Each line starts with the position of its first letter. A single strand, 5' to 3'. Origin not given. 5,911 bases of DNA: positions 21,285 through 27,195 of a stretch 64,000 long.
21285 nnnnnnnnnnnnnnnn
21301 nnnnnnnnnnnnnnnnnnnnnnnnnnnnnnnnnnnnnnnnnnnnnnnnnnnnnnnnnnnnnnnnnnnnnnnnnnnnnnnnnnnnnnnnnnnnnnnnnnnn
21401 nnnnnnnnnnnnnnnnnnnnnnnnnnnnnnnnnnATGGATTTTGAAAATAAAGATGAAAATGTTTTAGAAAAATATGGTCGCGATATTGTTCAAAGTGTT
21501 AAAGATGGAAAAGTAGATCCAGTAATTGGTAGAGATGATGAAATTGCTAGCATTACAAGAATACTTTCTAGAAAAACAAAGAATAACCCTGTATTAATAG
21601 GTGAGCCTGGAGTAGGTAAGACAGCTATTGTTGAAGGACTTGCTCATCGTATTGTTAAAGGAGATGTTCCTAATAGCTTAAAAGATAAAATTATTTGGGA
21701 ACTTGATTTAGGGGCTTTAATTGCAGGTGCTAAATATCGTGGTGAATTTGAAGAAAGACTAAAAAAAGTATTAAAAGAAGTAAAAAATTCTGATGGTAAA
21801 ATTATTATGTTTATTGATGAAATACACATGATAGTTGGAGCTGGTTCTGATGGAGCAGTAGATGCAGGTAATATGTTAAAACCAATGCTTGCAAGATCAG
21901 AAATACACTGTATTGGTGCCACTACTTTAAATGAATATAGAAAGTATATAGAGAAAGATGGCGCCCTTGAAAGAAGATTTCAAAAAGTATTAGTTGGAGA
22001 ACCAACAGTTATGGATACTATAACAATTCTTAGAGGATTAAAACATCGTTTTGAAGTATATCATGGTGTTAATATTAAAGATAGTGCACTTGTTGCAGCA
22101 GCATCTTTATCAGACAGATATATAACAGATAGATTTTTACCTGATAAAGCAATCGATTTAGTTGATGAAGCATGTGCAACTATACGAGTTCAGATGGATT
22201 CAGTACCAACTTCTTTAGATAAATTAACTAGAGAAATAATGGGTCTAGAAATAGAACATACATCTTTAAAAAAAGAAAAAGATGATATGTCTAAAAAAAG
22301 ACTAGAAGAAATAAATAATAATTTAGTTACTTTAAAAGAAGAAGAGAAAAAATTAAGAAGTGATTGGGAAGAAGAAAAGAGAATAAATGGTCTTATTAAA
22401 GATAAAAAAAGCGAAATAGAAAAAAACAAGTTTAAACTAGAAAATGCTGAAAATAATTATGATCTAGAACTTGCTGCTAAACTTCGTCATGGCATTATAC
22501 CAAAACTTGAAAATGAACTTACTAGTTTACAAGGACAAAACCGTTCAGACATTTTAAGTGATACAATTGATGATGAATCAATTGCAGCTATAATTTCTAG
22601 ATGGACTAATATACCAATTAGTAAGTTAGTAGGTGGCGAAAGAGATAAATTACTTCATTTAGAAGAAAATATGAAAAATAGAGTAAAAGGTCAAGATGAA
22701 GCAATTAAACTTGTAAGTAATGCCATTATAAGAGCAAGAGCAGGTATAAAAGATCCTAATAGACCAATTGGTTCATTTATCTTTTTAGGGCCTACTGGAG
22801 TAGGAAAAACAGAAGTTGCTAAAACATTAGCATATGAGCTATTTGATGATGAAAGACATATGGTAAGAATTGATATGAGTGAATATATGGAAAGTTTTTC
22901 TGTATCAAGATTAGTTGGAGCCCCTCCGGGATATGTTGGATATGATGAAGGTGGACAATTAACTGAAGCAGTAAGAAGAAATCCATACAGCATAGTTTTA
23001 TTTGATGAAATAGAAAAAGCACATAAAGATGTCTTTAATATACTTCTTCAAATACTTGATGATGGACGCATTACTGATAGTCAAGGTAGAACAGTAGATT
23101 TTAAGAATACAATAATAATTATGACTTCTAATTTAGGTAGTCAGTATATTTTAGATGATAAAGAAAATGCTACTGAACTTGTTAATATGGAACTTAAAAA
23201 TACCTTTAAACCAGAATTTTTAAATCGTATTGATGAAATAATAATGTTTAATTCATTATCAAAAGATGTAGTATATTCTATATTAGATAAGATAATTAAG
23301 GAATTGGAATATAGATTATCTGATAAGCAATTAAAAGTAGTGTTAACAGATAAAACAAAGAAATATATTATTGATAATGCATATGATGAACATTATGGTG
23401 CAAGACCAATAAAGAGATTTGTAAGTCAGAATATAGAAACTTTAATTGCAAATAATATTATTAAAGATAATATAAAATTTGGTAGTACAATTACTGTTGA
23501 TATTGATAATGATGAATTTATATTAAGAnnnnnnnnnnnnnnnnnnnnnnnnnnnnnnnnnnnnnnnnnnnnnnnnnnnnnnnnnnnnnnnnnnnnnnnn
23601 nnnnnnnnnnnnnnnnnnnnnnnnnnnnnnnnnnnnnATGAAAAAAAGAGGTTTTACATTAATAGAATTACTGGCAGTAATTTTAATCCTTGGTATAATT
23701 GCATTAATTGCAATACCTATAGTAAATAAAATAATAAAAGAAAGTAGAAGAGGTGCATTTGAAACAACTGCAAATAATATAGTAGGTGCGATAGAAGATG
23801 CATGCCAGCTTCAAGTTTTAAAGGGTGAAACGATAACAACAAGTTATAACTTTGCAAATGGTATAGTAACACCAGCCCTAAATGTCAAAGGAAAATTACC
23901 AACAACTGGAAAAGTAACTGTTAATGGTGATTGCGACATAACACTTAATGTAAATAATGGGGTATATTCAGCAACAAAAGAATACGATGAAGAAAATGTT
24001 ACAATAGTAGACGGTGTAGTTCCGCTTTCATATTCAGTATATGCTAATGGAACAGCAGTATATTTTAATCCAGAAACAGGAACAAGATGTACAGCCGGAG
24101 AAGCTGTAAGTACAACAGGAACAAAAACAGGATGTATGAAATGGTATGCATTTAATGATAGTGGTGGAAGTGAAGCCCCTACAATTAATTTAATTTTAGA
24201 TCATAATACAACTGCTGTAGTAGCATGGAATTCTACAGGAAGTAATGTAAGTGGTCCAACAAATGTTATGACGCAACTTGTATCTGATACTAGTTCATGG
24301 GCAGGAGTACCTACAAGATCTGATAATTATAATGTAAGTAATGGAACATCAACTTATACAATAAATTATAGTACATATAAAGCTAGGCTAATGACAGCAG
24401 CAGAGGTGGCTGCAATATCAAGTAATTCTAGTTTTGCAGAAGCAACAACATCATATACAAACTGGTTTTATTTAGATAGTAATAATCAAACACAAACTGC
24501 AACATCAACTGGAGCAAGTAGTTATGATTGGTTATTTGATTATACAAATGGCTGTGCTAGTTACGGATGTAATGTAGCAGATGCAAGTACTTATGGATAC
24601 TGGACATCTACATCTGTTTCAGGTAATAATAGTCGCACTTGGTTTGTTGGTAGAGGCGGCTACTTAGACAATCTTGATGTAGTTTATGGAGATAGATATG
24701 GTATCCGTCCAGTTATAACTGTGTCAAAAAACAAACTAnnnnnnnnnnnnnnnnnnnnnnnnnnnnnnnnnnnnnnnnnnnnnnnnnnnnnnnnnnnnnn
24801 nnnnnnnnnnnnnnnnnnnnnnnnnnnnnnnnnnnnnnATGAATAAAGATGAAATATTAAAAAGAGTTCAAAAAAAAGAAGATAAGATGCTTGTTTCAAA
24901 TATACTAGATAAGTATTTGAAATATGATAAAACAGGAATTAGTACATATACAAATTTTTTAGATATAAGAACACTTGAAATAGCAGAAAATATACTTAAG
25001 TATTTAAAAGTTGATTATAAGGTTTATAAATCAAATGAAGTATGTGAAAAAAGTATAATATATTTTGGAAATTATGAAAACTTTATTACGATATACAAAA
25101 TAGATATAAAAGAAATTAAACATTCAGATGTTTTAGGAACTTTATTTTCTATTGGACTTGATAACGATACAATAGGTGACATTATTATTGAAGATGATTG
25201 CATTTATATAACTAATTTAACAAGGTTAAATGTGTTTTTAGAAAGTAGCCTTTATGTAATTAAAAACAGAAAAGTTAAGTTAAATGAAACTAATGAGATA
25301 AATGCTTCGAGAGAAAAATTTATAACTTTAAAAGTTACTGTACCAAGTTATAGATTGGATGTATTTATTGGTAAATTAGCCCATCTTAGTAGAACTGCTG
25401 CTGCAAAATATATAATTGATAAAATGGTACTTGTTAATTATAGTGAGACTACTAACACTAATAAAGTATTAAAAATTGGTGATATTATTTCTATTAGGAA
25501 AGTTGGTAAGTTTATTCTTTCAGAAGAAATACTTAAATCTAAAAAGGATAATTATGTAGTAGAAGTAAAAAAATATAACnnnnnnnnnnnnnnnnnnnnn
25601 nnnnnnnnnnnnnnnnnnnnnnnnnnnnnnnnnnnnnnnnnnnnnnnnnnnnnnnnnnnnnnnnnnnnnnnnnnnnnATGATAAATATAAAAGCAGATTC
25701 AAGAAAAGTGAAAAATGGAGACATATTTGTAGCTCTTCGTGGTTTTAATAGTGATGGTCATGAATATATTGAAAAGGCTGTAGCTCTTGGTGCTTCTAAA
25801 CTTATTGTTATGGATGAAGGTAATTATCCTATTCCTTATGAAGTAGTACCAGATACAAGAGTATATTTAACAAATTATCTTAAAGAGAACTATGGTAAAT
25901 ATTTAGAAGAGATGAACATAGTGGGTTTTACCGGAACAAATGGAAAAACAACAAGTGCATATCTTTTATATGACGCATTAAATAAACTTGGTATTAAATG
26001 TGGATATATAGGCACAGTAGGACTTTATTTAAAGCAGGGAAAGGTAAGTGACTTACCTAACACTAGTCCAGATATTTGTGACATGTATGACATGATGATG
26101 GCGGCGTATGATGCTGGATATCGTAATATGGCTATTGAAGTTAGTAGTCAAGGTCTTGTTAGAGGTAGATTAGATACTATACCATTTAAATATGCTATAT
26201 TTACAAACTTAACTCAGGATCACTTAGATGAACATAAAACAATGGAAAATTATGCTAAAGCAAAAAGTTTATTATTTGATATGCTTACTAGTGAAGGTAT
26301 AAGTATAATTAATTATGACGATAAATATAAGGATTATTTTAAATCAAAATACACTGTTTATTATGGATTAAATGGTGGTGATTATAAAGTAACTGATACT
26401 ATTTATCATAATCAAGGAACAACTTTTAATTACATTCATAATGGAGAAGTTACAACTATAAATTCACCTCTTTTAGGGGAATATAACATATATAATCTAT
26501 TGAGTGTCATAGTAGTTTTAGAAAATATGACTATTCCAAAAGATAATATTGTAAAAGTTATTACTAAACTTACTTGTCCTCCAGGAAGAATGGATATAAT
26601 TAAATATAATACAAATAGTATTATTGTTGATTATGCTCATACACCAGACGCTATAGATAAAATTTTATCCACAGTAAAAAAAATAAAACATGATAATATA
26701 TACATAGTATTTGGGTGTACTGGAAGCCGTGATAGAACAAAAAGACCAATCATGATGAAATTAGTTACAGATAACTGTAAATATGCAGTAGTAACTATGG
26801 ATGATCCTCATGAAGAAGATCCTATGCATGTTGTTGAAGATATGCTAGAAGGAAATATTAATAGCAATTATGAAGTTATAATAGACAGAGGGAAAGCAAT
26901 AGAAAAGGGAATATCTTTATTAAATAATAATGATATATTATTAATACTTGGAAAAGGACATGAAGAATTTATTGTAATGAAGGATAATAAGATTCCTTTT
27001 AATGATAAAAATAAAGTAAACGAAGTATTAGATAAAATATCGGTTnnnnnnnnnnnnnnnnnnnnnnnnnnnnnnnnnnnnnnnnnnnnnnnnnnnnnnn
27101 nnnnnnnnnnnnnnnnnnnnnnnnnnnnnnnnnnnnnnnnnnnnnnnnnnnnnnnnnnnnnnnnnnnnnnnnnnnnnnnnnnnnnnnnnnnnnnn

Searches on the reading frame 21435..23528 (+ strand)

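Call 68: search_protein_families(library=pfam, proteins=[window:21435-23528:+], max_evalue=0.0001)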
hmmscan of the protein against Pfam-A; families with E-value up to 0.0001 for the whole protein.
window:21435-23528:+ (698 aa): 15 families
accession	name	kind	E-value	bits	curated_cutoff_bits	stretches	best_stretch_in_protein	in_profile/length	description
PF07724.20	AAA_2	-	2.3e-72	242.9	27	1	443-602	1-166/166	AAA domain (Cdc48 subfamily)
PF17871.7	AAA_lid_9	-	7.7e-34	116.2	22.8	1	192-293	2-103/104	AAA lid domain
PF00004.35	AAA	-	1.4e-24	87.4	21.2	2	53-168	2-111/131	ATPase family associated with various cellular activities (AAA)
PF10431.15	ClpB_D2-small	-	2.1e-20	72.9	21.9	1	608-688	1-81/81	C-terminal, D2-small domain, of ClpB protein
PF07728.20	AAA_5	-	7.4e-20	71.8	22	1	448-569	2-125/139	AAA domain (dynein-related subfamily)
PF13191.12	AAA_16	-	2e-11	45.1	32.6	1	30-75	2-50/167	AAA ATPase domain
PF13401.12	AAA_22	-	5e-10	40.2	27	0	447-543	7-110/130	AAA domain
PF20720.3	nSTAND3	-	2e-08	34.5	27.2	0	449-483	21-55/155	Novel STAND NTPase 3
PF00158.32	Sigma54_activat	-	6.8e-08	32.8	20.2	1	448-563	25-139/168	Sigma-54 interaction domain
PF13173.12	AAA_14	-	2.6e-07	31.1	27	0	449-544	6-88/129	AAA domain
PF12775.13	AAA_7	-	8.9e-07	29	25.8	0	448-493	36-81/181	P-loop containing dynein motor region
PF05621.17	TniB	-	2.3e-06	27.6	22.4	0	72-185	71-182/189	Bacterial TniB protein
PF01695.23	IstB_IS21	-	1e-05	25.6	24.1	0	47-114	90-153/238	IstB-like ATP binding protein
PF20030.5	bpMoxR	-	1.1e-05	25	27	0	447-565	33-144/205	MoxR domain in the MoxR-vWA-beta-propeller ternary systems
PF01637.24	ATPase_2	-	6.8e-05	23.2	33.2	0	33-140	4-127/225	ATPase domain predominantly from Archaea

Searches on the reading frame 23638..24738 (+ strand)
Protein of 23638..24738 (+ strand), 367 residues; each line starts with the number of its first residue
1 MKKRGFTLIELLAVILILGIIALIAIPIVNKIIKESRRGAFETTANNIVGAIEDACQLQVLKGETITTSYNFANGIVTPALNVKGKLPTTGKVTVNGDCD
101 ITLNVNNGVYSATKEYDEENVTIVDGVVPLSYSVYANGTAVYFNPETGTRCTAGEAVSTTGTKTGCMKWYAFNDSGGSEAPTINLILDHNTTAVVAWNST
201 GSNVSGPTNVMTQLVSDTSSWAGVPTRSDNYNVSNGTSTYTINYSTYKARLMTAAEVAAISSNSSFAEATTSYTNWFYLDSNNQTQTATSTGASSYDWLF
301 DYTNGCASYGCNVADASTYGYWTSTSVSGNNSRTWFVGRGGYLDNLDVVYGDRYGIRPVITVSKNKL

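Call 55: search_protein_families(library=pfam, proteins=[window:23638-24738:+], max_evalue=0.0001)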
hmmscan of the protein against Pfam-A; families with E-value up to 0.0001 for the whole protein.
window:23638-24738:+ (367 aa): 1 family
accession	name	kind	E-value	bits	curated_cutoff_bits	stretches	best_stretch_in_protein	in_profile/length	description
PF07963.17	N_methyl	-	2.7e-07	30.3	21.2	1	2-26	3-27/27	Prokaryotic N-terminal methylation motif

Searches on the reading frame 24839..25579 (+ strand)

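Call 55: search_protein_families(library=pfam, proteins=[window:24839-25579:+], max_evalue=0.0001)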
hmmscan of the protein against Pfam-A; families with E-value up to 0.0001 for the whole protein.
window:24839-25579:+ (247 aa): 1 family
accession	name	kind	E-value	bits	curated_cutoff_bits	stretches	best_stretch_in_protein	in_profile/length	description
PF17774.7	YlmH_RBD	-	4.6e-12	46.5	23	1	89-152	18-81/84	Putative RNA-binding domain in YlmH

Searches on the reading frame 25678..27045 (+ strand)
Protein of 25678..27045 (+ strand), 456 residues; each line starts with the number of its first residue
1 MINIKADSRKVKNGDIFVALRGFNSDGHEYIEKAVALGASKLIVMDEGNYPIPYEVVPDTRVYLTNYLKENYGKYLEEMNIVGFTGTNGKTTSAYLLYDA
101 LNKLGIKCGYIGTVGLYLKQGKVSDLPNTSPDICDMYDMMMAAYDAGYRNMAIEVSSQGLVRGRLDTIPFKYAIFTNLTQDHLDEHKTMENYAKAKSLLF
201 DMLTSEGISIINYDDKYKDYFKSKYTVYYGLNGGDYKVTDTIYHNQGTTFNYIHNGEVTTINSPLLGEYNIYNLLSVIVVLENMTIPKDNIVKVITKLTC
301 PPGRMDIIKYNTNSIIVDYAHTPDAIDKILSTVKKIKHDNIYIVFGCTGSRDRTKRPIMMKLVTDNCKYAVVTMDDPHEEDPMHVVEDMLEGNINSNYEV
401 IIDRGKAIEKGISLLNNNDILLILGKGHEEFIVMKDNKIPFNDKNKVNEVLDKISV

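Call 13: search_protein_families(library=pfam, proteins=[window:25678-27045:+], max_evalue=0.001)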
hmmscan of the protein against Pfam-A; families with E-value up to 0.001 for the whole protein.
window:25678-27045:+ (456 aa): 3 families
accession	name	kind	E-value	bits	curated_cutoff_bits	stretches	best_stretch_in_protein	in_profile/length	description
PF08245.18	Mur_ligase_M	-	6.5e-49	167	24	1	85-280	2-199/200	Mur ligase middle domain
PF02875.26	Mur_ligase_C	-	3.9e-25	89.6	28.4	1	303-427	1-127/127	Mur ligase, glutamate ligase domain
PF01225.30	Mur_ligase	-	3.6e-08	34.1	21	1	4-56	5-58/95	Mur ligase family, catalytic domain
